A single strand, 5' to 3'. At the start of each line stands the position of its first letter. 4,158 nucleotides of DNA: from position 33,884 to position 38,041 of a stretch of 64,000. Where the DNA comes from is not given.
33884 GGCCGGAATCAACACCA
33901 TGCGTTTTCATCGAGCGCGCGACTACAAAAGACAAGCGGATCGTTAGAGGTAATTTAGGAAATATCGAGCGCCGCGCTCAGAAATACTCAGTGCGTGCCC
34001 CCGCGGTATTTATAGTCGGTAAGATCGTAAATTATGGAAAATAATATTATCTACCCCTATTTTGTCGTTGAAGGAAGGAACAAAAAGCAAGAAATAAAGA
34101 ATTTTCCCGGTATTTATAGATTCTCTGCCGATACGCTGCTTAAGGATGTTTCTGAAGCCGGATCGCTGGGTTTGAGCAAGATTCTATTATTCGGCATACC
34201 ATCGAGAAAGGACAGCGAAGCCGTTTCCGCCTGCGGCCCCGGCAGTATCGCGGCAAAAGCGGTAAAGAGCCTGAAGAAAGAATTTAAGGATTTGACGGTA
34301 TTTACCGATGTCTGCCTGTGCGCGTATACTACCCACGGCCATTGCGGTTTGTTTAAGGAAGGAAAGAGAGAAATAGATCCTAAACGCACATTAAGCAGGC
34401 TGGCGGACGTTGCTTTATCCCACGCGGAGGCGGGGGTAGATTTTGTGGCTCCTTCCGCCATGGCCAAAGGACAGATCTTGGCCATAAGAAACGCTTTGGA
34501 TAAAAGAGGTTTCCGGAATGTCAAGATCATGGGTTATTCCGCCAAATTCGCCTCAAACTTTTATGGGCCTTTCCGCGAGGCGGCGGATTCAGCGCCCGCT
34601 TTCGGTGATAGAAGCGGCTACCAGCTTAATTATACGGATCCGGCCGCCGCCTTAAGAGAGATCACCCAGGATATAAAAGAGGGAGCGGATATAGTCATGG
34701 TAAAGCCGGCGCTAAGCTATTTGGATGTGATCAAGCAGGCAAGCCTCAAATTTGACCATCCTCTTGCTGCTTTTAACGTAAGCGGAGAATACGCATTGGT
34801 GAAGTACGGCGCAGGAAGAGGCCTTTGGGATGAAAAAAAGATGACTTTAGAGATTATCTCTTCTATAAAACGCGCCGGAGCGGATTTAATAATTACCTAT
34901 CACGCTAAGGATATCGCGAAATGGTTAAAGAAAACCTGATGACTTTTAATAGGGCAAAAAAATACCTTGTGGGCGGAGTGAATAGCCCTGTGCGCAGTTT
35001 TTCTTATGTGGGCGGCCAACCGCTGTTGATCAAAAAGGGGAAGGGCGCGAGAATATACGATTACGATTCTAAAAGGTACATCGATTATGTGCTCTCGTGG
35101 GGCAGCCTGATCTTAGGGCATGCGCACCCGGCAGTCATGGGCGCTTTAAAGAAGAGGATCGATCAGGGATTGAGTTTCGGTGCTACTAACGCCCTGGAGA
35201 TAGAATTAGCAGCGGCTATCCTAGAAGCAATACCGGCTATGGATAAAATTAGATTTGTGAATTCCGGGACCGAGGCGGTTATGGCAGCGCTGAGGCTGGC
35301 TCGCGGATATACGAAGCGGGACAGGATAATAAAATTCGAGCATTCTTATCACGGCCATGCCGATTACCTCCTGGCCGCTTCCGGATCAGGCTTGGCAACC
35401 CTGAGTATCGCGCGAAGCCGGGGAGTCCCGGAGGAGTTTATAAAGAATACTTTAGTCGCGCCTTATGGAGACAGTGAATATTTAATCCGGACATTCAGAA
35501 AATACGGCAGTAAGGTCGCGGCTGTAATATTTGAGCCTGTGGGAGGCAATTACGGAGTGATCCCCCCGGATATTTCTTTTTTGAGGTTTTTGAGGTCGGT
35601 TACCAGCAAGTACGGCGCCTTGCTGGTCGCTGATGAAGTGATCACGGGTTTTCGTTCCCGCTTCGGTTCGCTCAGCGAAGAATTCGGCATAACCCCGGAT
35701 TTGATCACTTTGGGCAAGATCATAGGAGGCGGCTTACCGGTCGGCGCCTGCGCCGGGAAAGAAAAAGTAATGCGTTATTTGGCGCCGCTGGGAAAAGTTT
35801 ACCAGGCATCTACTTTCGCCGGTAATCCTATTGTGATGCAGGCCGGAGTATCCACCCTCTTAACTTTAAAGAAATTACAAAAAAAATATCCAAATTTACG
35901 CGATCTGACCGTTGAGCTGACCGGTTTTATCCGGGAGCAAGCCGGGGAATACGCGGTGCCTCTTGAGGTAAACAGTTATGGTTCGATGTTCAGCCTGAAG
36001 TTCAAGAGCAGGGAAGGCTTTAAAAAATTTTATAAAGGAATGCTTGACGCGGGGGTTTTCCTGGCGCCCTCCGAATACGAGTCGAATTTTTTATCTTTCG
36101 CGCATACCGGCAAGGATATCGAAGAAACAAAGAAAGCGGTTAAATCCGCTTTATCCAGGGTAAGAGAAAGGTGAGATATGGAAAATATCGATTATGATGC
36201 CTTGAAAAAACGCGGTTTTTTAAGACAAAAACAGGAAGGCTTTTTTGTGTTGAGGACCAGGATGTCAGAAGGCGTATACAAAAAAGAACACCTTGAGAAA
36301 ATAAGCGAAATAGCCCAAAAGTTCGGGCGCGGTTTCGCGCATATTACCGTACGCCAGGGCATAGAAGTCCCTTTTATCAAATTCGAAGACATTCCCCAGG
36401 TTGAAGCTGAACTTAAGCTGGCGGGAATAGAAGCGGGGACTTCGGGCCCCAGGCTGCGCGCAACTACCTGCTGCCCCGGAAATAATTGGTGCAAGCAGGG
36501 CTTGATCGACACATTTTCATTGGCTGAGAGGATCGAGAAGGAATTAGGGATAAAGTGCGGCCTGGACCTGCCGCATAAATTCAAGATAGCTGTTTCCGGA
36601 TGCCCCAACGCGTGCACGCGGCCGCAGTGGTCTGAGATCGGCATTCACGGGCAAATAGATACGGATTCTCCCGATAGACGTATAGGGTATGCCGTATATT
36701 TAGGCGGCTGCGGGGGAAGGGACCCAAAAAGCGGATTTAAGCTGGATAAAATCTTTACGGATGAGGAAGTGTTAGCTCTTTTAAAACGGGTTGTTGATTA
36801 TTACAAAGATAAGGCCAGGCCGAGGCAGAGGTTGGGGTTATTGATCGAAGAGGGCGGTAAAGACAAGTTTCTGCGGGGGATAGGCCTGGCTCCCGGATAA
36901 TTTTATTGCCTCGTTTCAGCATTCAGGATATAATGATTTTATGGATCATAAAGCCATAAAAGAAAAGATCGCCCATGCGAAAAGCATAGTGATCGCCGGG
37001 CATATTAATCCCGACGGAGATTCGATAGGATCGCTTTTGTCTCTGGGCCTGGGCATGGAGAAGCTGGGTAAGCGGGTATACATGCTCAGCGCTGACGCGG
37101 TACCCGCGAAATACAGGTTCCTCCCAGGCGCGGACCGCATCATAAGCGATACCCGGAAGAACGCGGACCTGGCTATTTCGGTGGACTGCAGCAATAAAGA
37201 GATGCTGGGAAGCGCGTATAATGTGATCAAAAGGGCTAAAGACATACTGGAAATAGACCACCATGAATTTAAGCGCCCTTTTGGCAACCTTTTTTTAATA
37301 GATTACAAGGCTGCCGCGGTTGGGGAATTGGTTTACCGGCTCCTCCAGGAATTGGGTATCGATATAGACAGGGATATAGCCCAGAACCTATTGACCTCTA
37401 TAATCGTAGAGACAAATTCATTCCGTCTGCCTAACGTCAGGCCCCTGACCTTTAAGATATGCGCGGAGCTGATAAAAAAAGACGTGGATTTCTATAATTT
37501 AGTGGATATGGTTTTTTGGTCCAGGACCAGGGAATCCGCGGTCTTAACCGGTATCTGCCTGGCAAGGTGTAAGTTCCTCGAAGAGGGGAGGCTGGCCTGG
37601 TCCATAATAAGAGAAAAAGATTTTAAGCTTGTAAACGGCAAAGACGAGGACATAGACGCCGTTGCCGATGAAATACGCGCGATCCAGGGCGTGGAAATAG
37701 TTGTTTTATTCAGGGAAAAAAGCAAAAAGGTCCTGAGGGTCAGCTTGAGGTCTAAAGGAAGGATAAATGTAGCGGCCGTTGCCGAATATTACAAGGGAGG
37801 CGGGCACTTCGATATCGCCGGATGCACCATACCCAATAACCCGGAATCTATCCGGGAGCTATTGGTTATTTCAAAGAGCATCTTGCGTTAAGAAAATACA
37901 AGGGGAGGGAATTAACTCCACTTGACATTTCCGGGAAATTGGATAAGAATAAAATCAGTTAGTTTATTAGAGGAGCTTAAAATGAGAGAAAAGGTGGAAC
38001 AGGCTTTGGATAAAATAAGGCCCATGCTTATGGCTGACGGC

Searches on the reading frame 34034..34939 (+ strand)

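Call 79: search_protein_families(library=pfam, proteins=[window:34034-34939:+], max_evalue=0.0001)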
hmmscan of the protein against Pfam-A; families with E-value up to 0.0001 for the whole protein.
window:34034-34939:+ (301 aa): 1 family
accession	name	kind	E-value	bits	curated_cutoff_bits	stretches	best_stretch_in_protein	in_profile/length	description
PF00490.27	ALAD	-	3.7e-122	407.9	24.6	1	3-297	25-317/317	Delta-aminolevulinic acid dehydratase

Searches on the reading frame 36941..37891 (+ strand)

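Call 79: search_protein_families(library=pfam, proteins=[window:36941-37891:+], max_evalue=0.0001)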
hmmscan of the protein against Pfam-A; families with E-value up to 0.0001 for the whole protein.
window:36941-37891:+ (316 aa): 2 families
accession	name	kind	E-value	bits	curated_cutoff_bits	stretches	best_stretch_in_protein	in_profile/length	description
PF02272.25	DHHA1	-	3.2e-16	60.1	25.9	1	234-310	14-95/102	DHHA1 domain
PF01368.27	DHH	-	2.1e-14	54.3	28.1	1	16-153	2-124/125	DHH family, N-terminal domain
